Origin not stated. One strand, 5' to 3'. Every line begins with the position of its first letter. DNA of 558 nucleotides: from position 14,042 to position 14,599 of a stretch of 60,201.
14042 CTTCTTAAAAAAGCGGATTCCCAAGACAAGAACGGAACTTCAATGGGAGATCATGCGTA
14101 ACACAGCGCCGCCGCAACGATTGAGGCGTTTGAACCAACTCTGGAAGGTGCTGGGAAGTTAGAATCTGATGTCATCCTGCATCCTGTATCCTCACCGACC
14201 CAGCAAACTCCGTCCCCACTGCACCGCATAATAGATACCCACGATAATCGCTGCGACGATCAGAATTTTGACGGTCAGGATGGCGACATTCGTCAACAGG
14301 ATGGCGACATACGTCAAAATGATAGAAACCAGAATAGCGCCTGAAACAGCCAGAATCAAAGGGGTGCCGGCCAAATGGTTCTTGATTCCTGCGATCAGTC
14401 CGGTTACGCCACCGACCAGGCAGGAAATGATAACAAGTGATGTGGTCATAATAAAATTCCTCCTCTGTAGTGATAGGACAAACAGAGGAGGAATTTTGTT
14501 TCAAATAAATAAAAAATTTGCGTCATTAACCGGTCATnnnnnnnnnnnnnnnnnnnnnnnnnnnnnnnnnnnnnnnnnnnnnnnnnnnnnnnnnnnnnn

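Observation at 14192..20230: Ferredoxin + two tandem tungsten AORs + FAD/NAD(P) oxidoreductase: a predicted NAD-linked multi-subunit AOR (AorABC-like) with a duplicated catalytic subunit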

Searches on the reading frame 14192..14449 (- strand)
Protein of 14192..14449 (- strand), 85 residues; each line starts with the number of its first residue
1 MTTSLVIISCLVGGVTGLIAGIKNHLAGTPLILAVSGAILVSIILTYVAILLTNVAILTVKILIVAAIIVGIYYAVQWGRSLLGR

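Call 3: search_protein_families(library=pfam, proteins=[window:14192-14449:-])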
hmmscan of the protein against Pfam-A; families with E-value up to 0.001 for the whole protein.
window:14192-14449:- (85 aa): 0 families

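Call 4: search_protein_families(library=ncbifam, proteins=[window:14192-14449:-])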
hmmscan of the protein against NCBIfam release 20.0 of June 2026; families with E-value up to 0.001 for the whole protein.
window:14192-14449:- (85 aa): 0 families

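Call 72: search_protein_representatives(protein=window:14192-14449:-)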
Query: 85 residues. Proteins with E-value up to 0.001 (for the whole library): 9; up to 1e-10: 5; up to 1e-30: 0. The best 9 are listed.
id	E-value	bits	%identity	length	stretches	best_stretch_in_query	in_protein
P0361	1.2e-23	99.1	83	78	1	1-85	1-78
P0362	2.8e-17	78.8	86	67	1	1-68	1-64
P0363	2.5e-15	72.7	59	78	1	1-85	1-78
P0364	1.0e-12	64.4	51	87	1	1-82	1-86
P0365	6.9e-11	58.5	38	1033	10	20-60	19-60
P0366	6.1e-08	49.2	45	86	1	1-84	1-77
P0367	2.0e-06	44.3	35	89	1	1-79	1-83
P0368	2.1e-05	41.1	36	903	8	22-64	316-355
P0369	2.5e-05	40.9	93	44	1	1-27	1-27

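Call 73: find_encoding_contigs(protein=P0364, flank=6000, max_places=4)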
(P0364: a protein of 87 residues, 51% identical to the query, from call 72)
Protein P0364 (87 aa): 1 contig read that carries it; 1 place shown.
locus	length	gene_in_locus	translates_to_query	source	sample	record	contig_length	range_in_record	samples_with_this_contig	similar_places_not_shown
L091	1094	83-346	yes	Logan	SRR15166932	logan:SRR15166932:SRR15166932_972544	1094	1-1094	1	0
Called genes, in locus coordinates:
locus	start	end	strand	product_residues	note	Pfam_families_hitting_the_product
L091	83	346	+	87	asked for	-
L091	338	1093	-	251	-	?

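Call 74: find_encoding_contigs(protein=P0363, flank=6000, max_places=4)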
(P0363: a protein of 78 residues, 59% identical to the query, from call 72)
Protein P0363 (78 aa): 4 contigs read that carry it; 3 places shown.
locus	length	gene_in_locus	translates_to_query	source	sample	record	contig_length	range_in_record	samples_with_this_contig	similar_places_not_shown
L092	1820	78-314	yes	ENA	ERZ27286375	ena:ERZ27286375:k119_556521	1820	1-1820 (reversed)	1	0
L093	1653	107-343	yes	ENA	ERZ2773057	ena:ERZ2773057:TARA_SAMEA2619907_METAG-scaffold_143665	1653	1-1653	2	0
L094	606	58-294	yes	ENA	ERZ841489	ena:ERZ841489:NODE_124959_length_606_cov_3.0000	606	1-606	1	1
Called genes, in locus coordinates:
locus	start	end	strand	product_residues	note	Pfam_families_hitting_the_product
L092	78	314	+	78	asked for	-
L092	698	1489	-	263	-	PF05721:PhyH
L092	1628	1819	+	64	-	?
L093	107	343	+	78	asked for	-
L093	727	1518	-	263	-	PF05721:PhyH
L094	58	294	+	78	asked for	-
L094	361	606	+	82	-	?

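Call 75: find_encoding_contigs(protein=P0366, flank=6000, max_places=4)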
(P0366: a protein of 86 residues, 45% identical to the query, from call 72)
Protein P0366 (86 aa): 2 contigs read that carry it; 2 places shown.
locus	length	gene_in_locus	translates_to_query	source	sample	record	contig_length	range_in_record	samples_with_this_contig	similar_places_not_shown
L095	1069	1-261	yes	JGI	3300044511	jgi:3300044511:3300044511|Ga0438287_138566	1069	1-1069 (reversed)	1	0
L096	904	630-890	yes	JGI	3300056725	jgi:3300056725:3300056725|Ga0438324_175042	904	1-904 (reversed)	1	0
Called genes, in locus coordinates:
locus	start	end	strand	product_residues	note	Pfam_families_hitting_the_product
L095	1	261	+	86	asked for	?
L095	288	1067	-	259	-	?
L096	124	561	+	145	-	PF00581:Rhodanese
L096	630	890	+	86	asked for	-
